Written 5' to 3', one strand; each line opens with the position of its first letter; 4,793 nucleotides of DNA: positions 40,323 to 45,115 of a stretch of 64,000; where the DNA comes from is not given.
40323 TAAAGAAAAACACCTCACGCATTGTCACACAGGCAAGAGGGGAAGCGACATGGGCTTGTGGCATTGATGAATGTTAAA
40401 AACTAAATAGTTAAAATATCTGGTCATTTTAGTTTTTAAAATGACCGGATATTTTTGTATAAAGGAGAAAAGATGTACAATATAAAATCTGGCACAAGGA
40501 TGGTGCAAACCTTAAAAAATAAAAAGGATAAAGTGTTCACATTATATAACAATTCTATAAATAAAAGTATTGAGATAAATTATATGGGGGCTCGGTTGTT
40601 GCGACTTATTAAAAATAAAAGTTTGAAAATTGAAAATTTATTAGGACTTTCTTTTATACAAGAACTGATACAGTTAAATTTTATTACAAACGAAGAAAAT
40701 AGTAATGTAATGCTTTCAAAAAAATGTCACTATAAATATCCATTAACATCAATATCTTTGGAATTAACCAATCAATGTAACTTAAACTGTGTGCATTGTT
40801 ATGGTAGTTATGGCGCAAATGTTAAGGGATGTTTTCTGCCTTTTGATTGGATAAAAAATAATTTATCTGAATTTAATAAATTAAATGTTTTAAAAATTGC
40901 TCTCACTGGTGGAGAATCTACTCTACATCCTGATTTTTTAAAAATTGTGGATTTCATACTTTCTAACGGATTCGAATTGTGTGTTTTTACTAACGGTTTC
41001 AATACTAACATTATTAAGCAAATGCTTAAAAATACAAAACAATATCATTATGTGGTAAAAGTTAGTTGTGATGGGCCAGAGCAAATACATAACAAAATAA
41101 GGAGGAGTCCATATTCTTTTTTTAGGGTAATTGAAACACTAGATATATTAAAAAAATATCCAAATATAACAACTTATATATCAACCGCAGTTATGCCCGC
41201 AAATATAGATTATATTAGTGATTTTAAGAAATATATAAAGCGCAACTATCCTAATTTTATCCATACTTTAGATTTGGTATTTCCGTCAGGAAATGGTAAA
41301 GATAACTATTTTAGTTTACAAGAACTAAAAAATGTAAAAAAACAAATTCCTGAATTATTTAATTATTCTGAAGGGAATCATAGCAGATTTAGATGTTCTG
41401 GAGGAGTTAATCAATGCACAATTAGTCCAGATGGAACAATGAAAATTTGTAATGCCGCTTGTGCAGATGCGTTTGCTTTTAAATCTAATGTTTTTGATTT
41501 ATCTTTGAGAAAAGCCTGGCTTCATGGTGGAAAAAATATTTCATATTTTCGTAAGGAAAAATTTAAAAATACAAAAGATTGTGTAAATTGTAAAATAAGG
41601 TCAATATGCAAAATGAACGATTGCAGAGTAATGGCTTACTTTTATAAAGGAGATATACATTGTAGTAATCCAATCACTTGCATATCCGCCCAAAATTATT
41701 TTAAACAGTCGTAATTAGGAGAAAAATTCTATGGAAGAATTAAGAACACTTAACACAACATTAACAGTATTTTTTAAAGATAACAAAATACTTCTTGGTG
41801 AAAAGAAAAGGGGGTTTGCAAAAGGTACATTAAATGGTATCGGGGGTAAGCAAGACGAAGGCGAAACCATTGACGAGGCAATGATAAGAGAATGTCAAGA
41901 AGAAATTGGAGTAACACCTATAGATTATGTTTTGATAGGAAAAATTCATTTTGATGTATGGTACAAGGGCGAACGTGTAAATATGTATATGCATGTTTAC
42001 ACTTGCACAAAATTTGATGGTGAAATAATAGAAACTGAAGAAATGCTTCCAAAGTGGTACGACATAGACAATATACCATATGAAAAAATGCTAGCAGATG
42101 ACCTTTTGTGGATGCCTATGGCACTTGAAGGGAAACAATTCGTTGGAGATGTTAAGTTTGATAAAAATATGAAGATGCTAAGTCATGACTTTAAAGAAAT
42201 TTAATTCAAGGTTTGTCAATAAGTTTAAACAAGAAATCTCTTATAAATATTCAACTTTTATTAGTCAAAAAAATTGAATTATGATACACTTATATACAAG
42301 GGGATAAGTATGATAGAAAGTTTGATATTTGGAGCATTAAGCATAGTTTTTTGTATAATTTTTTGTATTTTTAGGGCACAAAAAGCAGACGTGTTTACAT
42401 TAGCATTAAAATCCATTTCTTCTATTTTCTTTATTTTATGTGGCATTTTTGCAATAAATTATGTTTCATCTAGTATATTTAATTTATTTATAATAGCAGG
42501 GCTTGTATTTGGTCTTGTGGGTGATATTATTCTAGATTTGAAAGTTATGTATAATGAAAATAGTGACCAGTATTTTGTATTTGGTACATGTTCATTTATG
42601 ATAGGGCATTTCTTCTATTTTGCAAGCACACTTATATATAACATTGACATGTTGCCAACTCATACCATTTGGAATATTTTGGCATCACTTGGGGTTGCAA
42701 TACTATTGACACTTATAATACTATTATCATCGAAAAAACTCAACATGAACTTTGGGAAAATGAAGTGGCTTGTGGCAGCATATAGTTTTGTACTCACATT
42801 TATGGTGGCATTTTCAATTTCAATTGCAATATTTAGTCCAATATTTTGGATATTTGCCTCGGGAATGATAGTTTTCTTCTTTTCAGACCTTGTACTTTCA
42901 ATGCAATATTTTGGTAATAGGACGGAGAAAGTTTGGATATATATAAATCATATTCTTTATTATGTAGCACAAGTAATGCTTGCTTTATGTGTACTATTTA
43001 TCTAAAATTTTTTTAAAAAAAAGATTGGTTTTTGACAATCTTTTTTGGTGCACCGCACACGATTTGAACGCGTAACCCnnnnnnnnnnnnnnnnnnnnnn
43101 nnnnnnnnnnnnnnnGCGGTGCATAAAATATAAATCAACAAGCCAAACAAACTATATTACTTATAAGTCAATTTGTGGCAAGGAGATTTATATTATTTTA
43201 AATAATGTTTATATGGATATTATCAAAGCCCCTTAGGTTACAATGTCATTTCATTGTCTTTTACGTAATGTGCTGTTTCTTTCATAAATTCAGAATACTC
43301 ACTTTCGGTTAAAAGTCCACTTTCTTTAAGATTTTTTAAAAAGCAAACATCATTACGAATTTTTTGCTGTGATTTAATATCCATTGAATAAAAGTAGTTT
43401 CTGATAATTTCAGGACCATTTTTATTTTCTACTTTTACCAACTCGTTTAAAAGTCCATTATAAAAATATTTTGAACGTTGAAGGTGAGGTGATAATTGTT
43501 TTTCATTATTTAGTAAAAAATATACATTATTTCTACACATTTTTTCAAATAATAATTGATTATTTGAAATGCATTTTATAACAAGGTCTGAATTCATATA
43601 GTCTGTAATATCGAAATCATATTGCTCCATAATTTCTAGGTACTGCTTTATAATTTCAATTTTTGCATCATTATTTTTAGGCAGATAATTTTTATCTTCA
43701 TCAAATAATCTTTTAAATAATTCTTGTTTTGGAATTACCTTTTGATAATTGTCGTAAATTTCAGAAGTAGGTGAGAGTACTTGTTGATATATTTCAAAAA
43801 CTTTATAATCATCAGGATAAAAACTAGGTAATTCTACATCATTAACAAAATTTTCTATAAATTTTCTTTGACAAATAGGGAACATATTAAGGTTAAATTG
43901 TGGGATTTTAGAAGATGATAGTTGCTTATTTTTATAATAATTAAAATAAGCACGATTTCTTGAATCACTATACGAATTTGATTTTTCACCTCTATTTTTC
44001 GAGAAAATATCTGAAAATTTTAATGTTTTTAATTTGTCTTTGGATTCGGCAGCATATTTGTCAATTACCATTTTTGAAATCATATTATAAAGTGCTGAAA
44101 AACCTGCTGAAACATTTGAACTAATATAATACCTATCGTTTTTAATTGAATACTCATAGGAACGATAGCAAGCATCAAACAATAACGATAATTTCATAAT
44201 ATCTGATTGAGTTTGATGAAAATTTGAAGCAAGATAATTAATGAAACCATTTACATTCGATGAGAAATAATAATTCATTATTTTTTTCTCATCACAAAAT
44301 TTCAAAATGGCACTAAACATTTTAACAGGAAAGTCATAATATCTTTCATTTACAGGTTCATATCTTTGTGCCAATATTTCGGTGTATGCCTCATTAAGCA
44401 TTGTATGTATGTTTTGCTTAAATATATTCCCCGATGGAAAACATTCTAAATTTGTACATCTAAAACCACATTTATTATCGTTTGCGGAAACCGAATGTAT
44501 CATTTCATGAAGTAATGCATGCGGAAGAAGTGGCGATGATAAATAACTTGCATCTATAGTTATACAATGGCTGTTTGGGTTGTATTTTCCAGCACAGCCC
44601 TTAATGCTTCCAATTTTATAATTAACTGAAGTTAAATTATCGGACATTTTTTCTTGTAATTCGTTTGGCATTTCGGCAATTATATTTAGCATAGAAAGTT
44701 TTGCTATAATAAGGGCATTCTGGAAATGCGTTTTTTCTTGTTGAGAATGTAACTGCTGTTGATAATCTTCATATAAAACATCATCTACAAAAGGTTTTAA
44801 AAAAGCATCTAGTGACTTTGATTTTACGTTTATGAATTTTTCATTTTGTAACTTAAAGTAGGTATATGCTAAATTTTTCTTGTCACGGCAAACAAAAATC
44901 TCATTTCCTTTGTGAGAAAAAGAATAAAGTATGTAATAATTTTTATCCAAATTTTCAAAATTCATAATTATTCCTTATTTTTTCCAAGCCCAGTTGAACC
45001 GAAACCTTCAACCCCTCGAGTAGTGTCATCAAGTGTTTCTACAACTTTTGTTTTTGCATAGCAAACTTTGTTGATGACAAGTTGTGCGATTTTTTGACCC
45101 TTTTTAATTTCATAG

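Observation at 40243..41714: Minimal two-gene RiPP locus: 38-aa Cys-containing precursor plus radical SAM/SPASM maturase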

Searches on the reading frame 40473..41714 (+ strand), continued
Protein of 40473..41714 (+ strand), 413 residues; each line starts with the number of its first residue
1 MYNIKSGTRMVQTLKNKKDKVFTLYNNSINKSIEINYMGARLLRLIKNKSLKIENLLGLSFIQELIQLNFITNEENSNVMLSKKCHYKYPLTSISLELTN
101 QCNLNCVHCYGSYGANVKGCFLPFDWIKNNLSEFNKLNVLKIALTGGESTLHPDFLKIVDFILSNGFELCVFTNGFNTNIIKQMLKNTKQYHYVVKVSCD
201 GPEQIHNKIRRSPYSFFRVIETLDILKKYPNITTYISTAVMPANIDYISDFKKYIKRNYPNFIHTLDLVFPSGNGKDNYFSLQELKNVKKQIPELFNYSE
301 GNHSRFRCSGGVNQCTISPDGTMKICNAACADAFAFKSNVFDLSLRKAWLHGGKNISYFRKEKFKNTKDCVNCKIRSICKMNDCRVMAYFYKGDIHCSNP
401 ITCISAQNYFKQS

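Call 66: find_encoding_contigs(protein=P0023, flank=4000, max_places=1)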
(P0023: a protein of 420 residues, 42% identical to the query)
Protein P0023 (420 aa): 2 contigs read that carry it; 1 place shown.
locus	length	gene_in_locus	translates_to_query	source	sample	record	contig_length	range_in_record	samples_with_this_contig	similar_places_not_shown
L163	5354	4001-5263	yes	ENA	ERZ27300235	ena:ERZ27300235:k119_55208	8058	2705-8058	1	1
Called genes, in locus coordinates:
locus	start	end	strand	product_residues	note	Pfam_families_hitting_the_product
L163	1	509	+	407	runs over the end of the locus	PF04055:Radical_SAM, PF13353:Fer4_12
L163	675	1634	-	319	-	PF04055:Radical_SAM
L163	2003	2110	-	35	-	-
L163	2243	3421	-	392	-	-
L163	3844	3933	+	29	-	-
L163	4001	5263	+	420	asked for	PF04055:Radical_SAM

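Call 77: find_related_loci(query=A1, collection=viral_contigs, flank=3000)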
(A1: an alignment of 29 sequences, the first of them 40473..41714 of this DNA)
Query A1 (413 aa) in viral_contigs; peptide patterns used: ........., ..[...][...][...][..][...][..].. (x = any residue, [..] = any of these).
341 stretches matched a pattern; 180 encode a relative of the query (tblastn E <= 1e-3); the best 80 are kept; 80 distinct loci.
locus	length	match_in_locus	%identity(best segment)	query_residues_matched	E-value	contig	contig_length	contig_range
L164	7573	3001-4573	28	46-326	5e-15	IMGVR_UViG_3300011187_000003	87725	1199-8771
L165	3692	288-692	31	91-224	9e-13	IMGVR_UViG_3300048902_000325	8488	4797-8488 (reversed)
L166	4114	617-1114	30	91-266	2e-12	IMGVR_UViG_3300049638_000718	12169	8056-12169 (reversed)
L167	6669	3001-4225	27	91-327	6e-12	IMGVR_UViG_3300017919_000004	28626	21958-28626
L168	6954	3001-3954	24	94-397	3e-11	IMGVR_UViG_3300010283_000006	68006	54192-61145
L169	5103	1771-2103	29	58-174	3e-11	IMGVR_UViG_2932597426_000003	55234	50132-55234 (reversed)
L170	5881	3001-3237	36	96-174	5e-11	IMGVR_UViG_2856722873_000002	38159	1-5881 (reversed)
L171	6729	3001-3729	24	94-326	2e-10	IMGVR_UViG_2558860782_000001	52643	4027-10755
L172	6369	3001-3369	30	88-210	3e-10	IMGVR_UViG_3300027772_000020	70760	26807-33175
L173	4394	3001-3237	38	96-174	2e-10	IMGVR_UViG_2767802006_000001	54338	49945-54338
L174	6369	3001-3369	30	88-210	3e-10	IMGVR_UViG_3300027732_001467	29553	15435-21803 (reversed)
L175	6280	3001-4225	25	91-327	3e-10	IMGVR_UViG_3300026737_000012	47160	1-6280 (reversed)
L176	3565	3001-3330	31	88-195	8e-10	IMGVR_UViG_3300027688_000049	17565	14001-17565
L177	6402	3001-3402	32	94-226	2e-9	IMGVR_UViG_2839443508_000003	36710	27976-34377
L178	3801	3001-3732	28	99-323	3e-9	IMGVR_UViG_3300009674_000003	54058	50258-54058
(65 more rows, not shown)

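Call 80: search_protein_families(library=ncbifam, proteins=[L089:1648-3237:+], max_evalue=1)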
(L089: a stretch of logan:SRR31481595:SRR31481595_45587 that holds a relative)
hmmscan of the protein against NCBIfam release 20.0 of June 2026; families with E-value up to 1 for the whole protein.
L089:1648-3237:+ (529 aa): 177 families (the best 25 are shown)
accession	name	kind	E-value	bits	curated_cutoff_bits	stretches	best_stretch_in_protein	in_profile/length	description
NF045998.1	cleave_ABC_plasm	equivalog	7.8e-42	143.4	500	1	8-528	144-672/673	Mbov_0121 family peptidase domain-containing ABC transporter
TIGR03375.1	type_I_sec_LssB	subfamily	2.1e-37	128.8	693.1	1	64-517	198-661/696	type I secretion system permease/ATPase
TIGR02857.1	CydD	equivalog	3.2e-27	95.7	435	1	318-521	314-520/529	thiol reductant ABC exporter subunit CydD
TIGR02868.1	CydC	equivalog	1.7e-26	93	329.05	2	322-516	331-528/530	thiol reductant ABC exporter subunit CydC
NF008364.0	PRK11160.1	equivalog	2.4e-26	92.5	630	1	133-523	140-540/575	heme ABC transporter ATP-binding protein/permease CydC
TIGR03796.1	NHLM_micro_ABC1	equivalog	2.9e-26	91.9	853.3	1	12-517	149-671/710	NHLP family bacteriocin export ABC transporter peptidase/permease/ATPase subunit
NF007813.0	PRK10522.1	equivalog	1e-23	83.8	604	1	11-519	7-511/547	multidrug ABC transporter permease/ATP-binding protein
TIGR03797.1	NHLM_micro_ABC2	equivalog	5.4e-23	81.4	709.4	1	121-495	242-626/686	NHLP bacteriocin export ABC transporter permease/ATPase subunit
TIGR02204.1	MsbA_rel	hypoth_equivalog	5.7e-22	78.1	780.4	1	13-521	14-538/576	ABC transporter, permease/ATP-binding protein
NF010061.0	PRK13538.1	equivalog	1.3e-21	77.1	195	1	326-524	6-199/211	cytochrome c biogenesis heme-transporting ATPase CcmA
TIGR00958.1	3a01208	subfamily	1.3e-21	76.6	874.6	1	325-517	478-673/711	antigen peptide transporter 2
TIGR02203.1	MsbA_lipidA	equivalog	1.4e-21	76.6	602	1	5-521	2-532/572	lipid A export permease/ATP-binding protein MsbA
TIGR01189.1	ccmA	equivalog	3.2e-21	75.9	131.6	1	336-528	10-197/198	heme ABC exporter ATP-binding protein CcmA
NF010178.0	PRK13657.1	equivalog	6e-21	74.5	733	1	178-524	180-536/588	glucan ABC transporter ATP-binding protein/ permease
NF045513.1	HepA_fam_ABC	equivalog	9.2e-21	73.9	725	1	54-492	96-545/610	heterocyst formation ABC transporter subunit HepA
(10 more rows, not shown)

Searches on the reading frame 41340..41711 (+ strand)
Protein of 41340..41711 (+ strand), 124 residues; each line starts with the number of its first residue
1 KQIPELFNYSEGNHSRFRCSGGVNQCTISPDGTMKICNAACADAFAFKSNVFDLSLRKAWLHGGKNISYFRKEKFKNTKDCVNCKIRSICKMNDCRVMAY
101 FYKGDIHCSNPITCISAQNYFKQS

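Call 70: search_solved_structures(query=window:41340-41711:+, max_evalue=1, show_alignments=5)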
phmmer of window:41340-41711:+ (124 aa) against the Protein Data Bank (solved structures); distinct sequences matched with E-value up to 1: 0.

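Call 74: search_solved_structures(query=A4, max_evalue=10, show_alignments=5)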
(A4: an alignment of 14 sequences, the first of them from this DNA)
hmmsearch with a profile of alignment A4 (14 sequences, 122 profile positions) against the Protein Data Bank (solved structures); distinct sequences matched with E-value up to 10: 1.
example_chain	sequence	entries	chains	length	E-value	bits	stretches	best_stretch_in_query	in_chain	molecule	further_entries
5jdd_A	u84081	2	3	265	0.016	18.3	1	17-72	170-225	Titin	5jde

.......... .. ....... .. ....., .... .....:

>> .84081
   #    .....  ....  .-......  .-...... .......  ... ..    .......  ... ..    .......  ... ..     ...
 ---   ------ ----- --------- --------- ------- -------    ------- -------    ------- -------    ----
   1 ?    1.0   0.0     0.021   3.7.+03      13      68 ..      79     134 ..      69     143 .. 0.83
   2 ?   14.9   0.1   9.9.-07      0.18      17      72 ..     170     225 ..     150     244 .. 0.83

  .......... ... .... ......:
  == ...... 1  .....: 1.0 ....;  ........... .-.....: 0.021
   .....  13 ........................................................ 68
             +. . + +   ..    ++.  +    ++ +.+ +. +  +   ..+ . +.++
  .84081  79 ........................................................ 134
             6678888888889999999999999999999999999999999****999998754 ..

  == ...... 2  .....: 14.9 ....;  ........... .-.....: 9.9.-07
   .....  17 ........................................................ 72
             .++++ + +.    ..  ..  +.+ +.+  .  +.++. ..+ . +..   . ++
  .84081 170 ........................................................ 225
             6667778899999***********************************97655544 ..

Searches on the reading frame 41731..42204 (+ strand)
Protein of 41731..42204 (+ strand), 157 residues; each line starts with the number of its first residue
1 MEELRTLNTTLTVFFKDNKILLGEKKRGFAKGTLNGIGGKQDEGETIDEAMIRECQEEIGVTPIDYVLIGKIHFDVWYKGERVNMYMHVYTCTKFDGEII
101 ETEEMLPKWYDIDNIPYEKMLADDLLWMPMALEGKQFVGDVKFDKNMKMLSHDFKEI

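Call 3: search_protein_families(library=pfam, proteins=[window:41731-42204:+], max_evalue=0.01)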
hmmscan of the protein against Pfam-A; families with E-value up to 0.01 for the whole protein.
window:41731-42204:+ (157 aa): 1 family
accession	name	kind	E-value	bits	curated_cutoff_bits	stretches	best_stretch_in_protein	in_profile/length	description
PF00293.34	NUDIX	-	2.4e-12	47.4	21.1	1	13-119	9-122/134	NUDIX domain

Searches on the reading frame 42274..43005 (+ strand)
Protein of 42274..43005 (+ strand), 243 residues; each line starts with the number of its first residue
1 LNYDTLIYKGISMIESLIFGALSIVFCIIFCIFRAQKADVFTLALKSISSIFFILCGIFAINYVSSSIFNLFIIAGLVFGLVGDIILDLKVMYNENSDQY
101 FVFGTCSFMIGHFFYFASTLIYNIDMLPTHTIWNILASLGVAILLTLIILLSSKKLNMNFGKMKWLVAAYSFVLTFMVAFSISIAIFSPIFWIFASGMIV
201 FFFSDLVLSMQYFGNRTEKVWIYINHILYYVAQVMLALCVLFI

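Call 3: search_protein_families(library=pfam, proteins=[window:42274-43005:+], max_evalue=0.01)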
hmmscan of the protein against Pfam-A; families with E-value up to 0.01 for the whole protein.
window:42274-43005:+ (243 aa): 1 family
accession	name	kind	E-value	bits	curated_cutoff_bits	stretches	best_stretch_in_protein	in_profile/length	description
PF07947.19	YhhN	-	3.5e-22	79.4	25.6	1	59-238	19-180/182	YhhN family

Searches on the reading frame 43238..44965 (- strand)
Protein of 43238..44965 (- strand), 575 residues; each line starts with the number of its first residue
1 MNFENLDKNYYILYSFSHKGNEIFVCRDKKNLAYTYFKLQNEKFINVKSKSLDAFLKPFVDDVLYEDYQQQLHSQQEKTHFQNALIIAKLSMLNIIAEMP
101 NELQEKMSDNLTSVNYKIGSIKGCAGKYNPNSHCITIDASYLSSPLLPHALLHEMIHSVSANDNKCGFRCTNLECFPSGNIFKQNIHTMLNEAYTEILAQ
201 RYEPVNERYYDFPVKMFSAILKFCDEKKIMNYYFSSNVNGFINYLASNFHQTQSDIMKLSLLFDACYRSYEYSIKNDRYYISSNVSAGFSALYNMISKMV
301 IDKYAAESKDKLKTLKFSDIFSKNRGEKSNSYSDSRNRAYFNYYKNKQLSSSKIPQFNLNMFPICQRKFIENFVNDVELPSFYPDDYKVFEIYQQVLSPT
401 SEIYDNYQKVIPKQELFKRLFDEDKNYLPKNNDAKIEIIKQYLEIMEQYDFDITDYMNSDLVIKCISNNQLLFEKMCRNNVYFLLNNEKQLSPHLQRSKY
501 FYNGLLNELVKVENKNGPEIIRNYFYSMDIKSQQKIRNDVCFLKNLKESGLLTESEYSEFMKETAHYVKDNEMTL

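Call 3: search_protein_families(library=pfam, proteins=[window:43238-44965:-], max_evalue=0.01)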
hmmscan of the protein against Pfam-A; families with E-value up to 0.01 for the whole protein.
window:43238-44965:- (575 aa): 1 family
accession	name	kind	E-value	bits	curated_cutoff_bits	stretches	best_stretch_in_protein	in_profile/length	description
PF10263.15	SprT-like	-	0.0046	17.2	25.6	0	104-160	9-74/108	SprT-like family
